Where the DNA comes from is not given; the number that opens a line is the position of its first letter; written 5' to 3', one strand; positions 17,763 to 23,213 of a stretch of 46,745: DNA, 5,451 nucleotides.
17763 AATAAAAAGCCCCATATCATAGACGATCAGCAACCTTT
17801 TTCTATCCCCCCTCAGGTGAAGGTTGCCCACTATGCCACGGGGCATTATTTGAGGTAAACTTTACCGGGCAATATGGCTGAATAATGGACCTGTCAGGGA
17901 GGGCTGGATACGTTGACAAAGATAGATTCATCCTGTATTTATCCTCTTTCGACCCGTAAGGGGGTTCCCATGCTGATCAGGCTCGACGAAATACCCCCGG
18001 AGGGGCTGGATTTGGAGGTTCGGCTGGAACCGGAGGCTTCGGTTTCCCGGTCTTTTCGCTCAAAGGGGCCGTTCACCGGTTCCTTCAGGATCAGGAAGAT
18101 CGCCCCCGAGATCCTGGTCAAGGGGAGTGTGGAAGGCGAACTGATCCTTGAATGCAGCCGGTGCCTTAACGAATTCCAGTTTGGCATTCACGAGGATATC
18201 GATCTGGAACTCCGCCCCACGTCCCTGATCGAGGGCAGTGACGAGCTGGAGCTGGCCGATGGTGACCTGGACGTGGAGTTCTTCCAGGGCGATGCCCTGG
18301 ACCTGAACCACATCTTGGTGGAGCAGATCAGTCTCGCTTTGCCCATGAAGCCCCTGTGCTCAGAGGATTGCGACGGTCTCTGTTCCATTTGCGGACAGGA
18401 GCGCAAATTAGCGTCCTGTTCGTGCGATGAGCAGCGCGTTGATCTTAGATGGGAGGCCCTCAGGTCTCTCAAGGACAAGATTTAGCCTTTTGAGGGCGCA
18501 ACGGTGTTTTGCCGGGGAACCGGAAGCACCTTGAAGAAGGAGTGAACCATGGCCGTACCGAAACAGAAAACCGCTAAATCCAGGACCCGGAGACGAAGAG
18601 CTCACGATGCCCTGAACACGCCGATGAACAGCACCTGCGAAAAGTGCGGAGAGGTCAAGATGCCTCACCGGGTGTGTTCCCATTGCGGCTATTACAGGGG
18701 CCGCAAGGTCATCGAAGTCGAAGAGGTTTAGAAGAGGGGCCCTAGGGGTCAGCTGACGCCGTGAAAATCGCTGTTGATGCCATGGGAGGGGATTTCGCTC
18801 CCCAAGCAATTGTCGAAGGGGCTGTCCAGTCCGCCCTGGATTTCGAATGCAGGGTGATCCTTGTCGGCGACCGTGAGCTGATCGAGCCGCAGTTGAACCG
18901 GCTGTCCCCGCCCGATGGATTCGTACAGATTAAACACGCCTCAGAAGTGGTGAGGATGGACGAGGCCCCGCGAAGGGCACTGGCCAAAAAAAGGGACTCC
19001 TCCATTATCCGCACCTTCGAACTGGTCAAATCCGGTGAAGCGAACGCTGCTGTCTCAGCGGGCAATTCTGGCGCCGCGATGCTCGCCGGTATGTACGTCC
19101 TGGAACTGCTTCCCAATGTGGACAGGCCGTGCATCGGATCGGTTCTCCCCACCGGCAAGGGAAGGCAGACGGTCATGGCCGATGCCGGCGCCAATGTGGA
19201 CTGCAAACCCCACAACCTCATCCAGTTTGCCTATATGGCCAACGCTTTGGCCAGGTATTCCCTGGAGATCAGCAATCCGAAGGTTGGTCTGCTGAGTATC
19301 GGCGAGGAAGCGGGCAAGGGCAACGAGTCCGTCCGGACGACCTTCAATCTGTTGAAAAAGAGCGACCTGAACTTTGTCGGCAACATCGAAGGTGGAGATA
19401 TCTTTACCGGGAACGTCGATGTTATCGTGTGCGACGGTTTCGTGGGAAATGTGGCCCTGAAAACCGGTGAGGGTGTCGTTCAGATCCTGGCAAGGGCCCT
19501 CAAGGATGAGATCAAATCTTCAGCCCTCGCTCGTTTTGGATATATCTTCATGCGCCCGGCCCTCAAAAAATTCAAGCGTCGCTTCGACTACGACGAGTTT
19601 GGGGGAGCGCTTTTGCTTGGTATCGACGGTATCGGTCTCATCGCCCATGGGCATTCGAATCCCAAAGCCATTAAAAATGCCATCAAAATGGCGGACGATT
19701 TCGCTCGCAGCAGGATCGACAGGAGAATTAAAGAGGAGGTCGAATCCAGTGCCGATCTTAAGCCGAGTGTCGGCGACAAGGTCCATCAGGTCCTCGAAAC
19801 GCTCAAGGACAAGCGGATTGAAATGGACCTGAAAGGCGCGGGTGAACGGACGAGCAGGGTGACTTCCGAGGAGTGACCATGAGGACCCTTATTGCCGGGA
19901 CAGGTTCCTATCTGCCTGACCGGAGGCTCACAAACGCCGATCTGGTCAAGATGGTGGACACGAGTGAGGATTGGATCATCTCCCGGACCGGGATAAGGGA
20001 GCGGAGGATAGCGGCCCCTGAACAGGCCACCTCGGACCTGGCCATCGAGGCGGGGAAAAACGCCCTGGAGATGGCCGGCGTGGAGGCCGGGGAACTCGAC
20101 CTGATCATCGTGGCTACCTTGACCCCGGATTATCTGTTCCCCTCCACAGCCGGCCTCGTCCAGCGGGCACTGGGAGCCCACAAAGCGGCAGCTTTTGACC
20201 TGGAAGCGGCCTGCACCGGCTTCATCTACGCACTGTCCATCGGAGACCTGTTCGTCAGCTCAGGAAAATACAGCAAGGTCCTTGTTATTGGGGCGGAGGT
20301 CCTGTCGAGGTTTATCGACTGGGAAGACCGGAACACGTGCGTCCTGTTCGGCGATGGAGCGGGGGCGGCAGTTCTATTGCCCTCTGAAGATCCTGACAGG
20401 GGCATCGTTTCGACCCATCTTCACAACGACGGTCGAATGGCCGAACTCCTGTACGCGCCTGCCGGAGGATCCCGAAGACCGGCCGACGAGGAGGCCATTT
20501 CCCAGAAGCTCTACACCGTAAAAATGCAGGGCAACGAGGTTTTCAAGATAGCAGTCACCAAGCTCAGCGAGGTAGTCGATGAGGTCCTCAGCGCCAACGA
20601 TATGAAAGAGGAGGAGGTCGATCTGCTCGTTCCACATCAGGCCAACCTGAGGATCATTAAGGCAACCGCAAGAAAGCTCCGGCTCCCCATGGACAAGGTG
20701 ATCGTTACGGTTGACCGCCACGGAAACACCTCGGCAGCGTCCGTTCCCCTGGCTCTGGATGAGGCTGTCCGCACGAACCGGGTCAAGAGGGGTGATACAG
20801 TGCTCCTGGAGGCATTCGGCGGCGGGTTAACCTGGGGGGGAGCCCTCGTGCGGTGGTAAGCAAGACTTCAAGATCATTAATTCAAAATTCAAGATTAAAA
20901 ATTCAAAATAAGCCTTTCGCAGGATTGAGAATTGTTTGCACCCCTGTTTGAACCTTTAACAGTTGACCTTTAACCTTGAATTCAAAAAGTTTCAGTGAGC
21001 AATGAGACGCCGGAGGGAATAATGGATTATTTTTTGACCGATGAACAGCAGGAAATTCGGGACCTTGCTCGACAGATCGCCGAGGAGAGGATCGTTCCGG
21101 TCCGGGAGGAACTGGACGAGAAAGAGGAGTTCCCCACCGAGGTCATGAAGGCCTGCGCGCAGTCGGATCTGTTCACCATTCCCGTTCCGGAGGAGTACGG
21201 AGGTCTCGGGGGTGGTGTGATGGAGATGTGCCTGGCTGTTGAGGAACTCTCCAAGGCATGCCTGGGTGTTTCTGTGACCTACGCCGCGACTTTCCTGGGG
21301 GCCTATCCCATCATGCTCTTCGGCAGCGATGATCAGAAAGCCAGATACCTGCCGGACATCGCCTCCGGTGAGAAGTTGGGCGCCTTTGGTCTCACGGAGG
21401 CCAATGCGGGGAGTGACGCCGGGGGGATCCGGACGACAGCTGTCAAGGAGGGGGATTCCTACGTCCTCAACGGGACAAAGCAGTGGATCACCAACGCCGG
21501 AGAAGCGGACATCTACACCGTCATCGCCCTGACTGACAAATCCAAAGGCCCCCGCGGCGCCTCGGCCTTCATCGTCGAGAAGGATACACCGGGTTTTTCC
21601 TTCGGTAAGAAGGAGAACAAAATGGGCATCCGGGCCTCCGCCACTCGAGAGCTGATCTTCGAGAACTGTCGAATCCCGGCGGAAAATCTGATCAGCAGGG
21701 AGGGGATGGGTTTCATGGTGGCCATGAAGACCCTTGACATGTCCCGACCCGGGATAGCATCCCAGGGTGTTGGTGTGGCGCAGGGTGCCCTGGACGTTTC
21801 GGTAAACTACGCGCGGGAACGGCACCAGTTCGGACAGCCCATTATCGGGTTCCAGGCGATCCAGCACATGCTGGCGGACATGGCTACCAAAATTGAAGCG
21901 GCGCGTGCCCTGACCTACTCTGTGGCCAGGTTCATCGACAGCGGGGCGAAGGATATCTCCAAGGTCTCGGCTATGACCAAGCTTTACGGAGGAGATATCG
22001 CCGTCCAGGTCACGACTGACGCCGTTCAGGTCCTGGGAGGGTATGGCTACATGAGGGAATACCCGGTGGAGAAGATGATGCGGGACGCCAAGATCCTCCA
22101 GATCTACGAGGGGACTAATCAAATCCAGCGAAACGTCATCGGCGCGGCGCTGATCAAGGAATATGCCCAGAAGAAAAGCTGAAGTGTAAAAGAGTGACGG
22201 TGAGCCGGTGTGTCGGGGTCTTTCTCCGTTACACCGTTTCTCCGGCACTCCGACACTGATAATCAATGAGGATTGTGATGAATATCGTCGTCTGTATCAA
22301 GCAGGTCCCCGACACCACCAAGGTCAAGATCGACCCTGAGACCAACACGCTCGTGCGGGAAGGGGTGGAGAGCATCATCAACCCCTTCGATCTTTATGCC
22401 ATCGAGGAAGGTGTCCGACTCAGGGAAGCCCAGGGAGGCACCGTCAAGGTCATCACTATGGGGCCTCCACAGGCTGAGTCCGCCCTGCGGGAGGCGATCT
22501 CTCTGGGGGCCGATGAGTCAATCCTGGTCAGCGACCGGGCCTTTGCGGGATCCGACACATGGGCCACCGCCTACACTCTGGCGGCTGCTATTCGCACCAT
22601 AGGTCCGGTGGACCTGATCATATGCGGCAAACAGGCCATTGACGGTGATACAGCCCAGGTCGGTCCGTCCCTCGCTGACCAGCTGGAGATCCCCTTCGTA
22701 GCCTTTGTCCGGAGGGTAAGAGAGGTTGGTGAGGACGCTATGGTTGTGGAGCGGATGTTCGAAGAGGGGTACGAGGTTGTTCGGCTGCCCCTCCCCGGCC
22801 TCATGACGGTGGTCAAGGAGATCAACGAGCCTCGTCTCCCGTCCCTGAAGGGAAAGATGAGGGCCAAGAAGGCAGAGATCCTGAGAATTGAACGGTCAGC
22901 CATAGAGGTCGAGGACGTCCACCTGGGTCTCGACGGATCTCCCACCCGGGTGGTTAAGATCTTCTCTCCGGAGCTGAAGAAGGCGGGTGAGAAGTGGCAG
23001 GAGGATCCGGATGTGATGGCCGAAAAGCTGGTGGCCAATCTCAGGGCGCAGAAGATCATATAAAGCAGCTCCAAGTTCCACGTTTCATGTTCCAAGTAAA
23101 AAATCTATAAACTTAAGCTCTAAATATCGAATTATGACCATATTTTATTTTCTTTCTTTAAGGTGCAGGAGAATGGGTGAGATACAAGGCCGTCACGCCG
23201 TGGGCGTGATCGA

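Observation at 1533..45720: Window-wide architecture: nearly every intergenic spacer is an AT-rich block of degenerate tandem heptanucleotides, often as two complementary arms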

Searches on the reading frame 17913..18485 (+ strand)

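Call 19: search_protein_families(library=pfam, proteins=[window:17913-18485:+])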
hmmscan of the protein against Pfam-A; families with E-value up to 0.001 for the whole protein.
window:17913-18485:+ (190 aa): 1 family
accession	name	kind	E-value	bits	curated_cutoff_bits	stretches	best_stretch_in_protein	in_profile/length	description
PF02620.22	YceD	-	5.2e-29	101.2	33.2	1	69-187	1-119/119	Large ribosomal RNA subunit accumulation protein YceD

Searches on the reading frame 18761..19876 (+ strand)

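Call 19: search_protein_families(library=pfam, proteins=[window:18761-19876:+])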
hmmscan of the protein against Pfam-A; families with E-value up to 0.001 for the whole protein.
window:18761-19876:+ (371 aa): 1 family
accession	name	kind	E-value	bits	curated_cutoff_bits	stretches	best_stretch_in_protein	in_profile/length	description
PF02504.20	FA_synthesis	-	1.1e-108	363.6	29.1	1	1-318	1-320/324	Fatty acid synthesis protein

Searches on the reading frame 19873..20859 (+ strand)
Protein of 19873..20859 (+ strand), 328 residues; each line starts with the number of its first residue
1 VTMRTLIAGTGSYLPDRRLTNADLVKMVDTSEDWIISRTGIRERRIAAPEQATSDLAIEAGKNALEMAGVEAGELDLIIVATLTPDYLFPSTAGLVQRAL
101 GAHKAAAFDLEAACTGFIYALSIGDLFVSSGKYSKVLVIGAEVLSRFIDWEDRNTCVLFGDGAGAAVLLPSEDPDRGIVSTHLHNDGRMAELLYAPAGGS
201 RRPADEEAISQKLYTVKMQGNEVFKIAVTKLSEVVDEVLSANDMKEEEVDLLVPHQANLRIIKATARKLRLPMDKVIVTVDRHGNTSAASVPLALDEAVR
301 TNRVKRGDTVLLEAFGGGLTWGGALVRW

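Call 31: search_protein_families(library=pfam, proteins=[window:19873-20859:+])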
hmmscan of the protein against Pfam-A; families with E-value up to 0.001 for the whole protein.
window:19873-20859:+ (328 aa): 3 families
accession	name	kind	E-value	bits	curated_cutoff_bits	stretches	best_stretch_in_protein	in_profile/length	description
PF08541.16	ACP_syn_III_C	-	4.3e-38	129.8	26.6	1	239-328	1-90/90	3-Oxoacyl-[acyl-carrier-protein (ACP)] synthase III C terminal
PF08545.16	ACP_syn_III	-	4.4e-32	110.2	24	1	108-187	1-80/80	3-Oxoacyl-[acyl-carrier-protein (ACP)] synthase III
PF00108.29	Thiolase_N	-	2.5e-06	27.5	26.4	1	37-153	7-124/260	Thiolase, N-terminal domain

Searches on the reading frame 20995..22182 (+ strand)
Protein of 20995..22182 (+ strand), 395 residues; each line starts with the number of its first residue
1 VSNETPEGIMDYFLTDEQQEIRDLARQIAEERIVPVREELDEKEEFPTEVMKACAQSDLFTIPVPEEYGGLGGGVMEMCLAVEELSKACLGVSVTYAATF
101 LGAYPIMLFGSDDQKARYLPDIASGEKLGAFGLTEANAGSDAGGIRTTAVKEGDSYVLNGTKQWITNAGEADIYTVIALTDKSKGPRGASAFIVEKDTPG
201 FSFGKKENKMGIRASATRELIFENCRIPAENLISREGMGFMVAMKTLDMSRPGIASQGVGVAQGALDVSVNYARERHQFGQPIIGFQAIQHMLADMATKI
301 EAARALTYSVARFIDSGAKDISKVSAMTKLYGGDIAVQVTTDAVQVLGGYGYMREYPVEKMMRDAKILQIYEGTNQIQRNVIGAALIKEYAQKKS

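Call 31: search_protein_families(library=pfam, proteins=[window:20995-22182:+])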
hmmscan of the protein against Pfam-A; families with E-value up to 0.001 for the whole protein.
window:20995-22182:+ (395 aa): 5 families
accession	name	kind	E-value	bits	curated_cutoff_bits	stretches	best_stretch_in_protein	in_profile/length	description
PF00441.29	Acyl-CoA_dh_1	-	4e-53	180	22.4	1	237-386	1-149/150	Acyl-CoA dehydrogenase, C-terminal domain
PF02771.21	Acyl-CoA_dh_N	-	8.3e-37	126.5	22.9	1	15-126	1-113/113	Acyl-CoA dehydrogenase, N-terminal domain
PF02770.24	Acyl-CoA_dh_M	-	1.2e-28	99.5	33.3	1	130-225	1-97/97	Acyl-CoA dehydrogenase, middle domain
PF08028.16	Acyl-CoA_dh_2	-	4.7e-23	82.4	22.7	1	253-375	2-133/134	Acyl-CoA dehydrogenase, C-terminal domain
PF22924.1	ACOX_C_alpha1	-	7.8e-07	29.5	27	1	249-377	6-159/169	Acyl-CoA oxidase, C-alpha1 domain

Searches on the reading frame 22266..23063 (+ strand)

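Call 31: search_protein_families(library=pfam, proteins=[window:22266-23063:+])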
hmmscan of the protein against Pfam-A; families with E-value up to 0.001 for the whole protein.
window:22266-23063:+ (265 aa): 1 family
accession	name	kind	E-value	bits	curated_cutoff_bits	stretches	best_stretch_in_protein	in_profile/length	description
PF01012.27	ETF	-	5.4e-46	157.1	26.7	1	27-211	2-179/181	Electron transfer flavoprotein domain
